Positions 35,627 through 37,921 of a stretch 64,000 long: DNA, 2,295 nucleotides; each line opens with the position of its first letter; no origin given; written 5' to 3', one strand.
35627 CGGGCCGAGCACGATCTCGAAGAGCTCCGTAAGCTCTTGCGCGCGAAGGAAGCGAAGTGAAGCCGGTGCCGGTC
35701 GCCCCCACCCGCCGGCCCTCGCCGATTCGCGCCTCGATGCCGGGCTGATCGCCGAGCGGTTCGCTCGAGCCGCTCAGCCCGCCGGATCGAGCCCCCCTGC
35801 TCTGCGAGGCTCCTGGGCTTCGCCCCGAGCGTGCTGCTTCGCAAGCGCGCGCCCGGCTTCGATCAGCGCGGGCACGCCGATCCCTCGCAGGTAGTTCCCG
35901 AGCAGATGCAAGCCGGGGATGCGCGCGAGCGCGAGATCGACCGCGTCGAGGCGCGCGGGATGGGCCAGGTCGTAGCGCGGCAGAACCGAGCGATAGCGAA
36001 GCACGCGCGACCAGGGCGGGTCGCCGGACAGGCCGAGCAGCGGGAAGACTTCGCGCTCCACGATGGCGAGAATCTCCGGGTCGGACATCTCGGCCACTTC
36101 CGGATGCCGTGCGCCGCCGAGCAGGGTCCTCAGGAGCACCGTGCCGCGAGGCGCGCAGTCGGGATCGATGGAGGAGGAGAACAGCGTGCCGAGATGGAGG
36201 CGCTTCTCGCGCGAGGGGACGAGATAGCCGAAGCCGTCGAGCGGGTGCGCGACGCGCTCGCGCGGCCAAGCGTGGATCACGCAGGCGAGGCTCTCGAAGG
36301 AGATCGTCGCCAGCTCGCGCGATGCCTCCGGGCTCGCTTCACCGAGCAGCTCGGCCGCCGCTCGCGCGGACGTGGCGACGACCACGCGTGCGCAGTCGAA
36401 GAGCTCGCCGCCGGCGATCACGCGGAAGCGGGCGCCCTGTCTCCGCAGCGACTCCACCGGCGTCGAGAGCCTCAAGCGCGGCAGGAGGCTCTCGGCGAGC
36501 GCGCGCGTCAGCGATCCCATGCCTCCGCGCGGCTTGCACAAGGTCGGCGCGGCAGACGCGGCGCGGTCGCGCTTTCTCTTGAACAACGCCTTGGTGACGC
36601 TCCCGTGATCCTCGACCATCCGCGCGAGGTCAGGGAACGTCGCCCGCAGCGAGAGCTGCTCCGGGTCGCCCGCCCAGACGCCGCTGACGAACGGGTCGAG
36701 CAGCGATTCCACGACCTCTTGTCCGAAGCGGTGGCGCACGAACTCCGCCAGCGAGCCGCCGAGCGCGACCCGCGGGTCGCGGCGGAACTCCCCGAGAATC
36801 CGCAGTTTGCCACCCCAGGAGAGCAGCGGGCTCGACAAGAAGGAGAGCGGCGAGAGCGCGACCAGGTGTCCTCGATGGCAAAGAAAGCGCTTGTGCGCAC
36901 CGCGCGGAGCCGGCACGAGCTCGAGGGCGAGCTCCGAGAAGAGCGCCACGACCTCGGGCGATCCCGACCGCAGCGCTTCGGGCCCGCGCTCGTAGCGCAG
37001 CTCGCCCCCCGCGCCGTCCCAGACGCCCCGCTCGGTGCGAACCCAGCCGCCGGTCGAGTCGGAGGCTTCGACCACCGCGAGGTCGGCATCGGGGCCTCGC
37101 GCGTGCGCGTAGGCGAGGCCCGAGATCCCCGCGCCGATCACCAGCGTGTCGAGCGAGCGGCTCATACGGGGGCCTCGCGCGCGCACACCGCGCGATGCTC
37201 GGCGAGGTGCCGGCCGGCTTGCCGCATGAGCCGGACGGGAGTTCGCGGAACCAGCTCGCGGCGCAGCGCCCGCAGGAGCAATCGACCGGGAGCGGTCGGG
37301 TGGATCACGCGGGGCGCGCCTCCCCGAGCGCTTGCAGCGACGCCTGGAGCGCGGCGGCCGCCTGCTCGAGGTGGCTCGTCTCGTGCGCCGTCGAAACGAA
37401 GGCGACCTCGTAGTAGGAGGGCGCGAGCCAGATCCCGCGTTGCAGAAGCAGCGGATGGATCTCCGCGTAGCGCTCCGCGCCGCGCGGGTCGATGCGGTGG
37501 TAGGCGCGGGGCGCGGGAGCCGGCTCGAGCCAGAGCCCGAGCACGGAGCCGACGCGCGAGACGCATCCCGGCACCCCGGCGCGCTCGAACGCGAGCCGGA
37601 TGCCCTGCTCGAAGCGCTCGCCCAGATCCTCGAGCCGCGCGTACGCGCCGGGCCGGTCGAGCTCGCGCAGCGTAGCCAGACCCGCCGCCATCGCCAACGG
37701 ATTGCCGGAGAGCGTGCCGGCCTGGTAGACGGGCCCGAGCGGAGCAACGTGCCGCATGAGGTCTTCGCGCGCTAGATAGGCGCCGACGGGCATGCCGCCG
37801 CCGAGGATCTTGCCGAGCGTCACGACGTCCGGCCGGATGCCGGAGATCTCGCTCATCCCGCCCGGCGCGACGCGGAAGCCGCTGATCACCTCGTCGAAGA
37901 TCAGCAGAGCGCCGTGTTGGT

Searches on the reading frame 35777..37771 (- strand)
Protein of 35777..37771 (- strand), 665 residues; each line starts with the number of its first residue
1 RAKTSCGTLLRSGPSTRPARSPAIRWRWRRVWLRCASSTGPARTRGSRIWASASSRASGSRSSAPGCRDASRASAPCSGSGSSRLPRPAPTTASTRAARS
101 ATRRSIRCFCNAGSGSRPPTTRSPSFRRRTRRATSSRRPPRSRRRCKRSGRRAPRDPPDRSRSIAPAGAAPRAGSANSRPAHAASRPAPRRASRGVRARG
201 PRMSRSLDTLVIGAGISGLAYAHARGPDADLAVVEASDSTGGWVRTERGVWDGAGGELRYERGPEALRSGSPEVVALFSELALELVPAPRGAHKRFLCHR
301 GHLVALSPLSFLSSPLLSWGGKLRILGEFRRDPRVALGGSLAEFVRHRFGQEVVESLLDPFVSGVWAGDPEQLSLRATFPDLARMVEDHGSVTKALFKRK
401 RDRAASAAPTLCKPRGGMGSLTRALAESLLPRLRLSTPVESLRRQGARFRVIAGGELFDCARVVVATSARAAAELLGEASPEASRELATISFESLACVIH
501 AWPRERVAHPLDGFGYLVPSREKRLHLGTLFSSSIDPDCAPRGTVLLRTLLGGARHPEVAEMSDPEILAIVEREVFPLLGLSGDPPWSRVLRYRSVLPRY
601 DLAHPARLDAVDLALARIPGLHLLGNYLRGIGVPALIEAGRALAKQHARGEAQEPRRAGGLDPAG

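Call 58: search_protein_families(library=pfam, proteins=[window:35777-37771:-], max_evalue=0.00001)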
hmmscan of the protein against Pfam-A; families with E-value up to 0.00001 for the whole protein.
window:35777-37771:- (665 aa): 2 families
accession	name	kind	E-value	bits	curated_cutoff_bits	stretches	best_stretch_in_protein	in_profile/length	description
PF01593.30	Amino_oxidase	-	8.8e-42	144.3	19.8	1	225-644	13-439/443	Flavin containing amine oxidoreductase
PF13450.12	NAD_binding_8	-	3.1e-08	34.2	21.9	1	211-281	1-68/68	NAD(P)-binding Rossmann-like domain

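Call 61: search_protein_families(library=ncbifam, proteins=[window:35777-37771:-], max_evalue=1e-8)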
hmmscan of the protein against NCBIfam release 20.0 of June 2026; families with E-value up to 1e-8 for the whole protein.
window:35777-37771:- (665 aa): 6 families
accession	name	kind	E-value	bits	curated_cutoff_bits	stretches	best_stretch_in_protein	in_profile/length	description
TIGR00562.1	proto_IX_ox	equivalog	3.8e-68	230.2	97.85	1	209-646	5-463/470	protoporphyrinogen oxidase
NF008845.0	PRK11883.1-5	equivalog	1.6e-52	178.4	560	1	209-646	7-460/468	protoporphyrinogen oxidase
NF008841.0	PRK11883.1-1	equivalog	1.1e-46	159.7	517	1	208-647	5-447/453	protoporphyrinogen oxidase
NF009081.0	PRK12416.1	equivalog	4e-27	95.3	702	1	305-646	111-456/466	protoporphyrinogen oxidase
NF008843.0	PRK11883.1-3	equivalog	3.3e-26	92.3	406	1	209-558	4-342/424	protoporphyrinogen oxidase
NF005560.0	PRK07233.1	equivalog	9.4e-10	37.9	252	0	210-502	4-286/435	hypothetical protein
